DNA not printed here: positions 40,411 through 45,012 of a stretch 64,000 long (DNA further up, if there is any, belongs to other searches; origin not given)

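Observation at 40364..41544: Two 137-bp structured direct repeats bracket an AT-rich single-gene cassette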

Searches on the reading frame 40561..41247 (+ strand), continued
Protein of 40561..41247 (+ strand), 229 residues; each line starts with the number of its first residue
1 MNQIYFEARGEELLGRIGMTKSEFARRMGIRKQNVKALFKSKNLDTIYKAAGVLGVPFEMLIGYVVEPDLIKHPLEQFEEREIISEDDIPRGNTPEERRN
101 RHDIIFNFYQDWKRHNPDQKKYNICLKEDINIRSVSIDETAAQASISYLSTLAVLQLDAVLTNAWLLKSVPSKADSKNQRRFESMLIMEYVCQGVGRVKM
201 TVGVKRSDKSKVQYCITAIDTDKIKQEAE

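Call 71: fold_search(model_id=the predicted structure, library=pdb)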
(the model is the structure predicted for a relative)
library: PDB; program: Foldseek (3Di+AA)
matches with E <= 10: 485; with E <= 0.001: 0
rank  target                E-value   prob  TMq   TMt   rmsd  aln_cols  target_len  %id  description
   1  7dlv_F                2.4e-02  0.90  0.23  0.35  14.8       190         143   13  shrimp dUTPase in complex with Stl (released 2021-12-01)
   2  3vk0_C                3.9e-02  1.00  0.24  0.56   2.1        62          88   24  Crystal Structure of hypothetical transcription factor NHTF from Neisseria (released 2012-03-14)
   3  2b5a_B                3.9e-02  1.00  0.23  0.62   2.9        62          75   18  C.BclI, Control Element of the BclI Restriction-Modification System (released 2006-01-03)
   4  6h4c_H                4.3e-02  0.82  0.23  0.35  16.3       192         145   12  A polyamorous repressor: deciphering the evolutionary strategy used by the phage-inducible chromosomal islands to spre (released 2019-08-28)
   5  3vk0_B                4.9e-02  1.00  0.24  0.55   3.9        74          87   20  Crystal Structure of hypothetical transcription factor NHTF from Neisseria (released 2012-03-14)
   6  7pwj_FFF              5.1e-02  0.82  0.23  0.35  16.1       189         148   12  dUTPase from human in complex with Stl (released 2022-12-28)
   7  2b5a_A                5.4e-02  1.00  0.23  0.60   2.9        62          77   18  C.BclI, Control Element of the BclI Restriction-Modification System (released 2006-01-03)
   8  1b0n_A                5.7e-02  0.93  0.23  0.46   9.1       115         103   16  SINR PROTEIN/SINI PROTEIN COMPLEX (released 1999-01-13)
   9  3vk0_A                6.0e-02  1.00  0.23  0.55   2.2        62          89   24  Crystal Structure of hypothetical transcription factor NHTF from Neisseria (released 2012-03-14)
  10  1lli_A                6.0e-02  1.00  0.23  0.53   8.2        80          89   20  THE CRYSTAL STRUCTURE OF A MUTANT PROTEIN WITH ALTERED BUT IMPROVED HYDROPHOBIC CORE PACKING (released 1994-08-31)
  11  8p8o_J                6.4e-02  0.77  0.23  0.35  16.2       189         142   12  M. tuberculosis dUTPase - Stl1-159 (StlNT) complex structure (released 2024-11-27)
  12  8p8o_F                6.4e-02  0.77  0.22  0.35  16.3       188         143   11  M. tuberculosis dUTPase - Stl1-159 (StlNT) complex structure (released 2024-11-27)
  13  1y9q                  7.1e-02  1.00  0.22  0.28   2.8        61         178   18  Crystal Structure of HTH_3 family Transcriptional Regulator from Vibrio cholerae (released 2005-01-04)
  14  7dlv_E                7.1e-02  0.72  0.22  0.35  17.1       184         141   11  shrimp dUTPase in complex with Stl (released 2021-12-01)
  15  1lmb_3                8.0e-02  0.99  0.23  0.54   8.2        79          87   23  REFINED 1.8 ANGSTROM CRYSTAL STRUCTURE OF THE LAMBDA REPRESSOR-OPERATOR COMPLEX (released 1991-11-05)
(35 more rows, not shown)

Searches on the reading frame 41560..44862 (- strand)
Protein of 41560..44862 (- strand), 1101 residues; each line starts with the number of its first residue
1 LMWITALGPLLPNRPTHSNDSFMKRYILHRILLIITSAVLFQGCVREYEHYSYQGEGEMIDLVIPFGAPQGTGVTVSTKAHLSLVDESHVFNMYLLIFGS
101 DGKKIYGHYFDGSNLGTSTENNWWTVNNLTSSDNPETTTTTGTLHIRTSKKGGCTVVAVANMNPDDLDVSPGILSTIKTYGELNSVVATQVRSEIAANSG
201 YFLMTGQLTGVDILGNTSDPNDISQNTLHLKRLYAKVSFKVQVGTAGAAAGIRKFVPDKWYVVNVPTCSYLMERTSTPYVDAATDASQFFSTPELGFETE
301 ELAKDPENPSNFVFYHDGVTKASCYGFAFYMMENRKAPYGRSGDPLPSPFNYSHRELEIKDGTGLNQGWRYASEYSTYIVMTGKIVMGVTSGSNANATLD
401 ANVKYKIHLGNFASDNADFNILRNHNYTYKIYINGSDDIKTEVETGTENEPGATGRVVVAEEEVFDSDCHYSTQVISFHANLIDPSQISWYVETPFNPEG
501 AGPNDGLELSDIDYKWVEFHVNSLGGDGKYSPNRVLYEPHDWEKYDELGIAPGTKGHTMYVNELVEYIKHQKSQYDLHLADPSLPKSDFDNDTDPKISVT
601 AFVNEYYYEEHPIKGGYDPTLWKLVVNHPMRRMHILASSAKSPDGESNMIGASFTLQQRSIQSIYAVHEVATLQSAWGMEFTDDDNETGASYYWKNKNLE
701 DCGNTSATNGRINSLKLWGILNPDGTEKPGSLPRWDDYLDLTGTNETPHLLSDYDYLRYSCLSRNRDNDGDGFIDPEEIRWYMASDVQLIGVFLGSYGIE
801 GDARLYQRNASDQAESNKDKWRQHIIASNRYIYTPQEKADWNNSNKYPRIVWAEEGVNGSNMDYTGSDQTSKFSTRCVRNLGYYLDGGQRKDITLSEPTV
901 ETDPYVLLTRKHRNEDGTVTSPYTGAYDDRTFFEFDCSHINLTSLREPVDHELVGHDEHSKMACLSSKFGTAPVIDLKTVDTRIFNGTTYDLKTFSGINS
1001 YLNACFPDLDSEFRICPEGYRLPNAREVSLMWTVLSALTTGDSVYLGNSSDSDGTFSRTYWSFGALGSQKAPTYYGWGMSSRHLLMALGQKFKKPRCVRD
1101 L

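Call 11: search_protein_families(library=pfam, proteins=[window:41560-44862:-], max_evalue=0.01)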
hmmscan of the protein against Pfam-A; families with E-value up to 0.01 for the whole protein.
window:41560-44862:- (1101 aa): 2 families
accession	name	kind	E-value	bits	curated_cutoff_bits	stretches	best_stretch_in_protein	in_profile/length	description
PF06321.17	P_gingi_FimA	-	0.0022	18.6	21.4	1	124-214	43-125/153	Major fimbrial subunit protein (FimA)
PF16249.12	DUF4906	-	0.0023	18.4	27.7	1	401-431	45-73/73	Domain of unknown function (DUF4906)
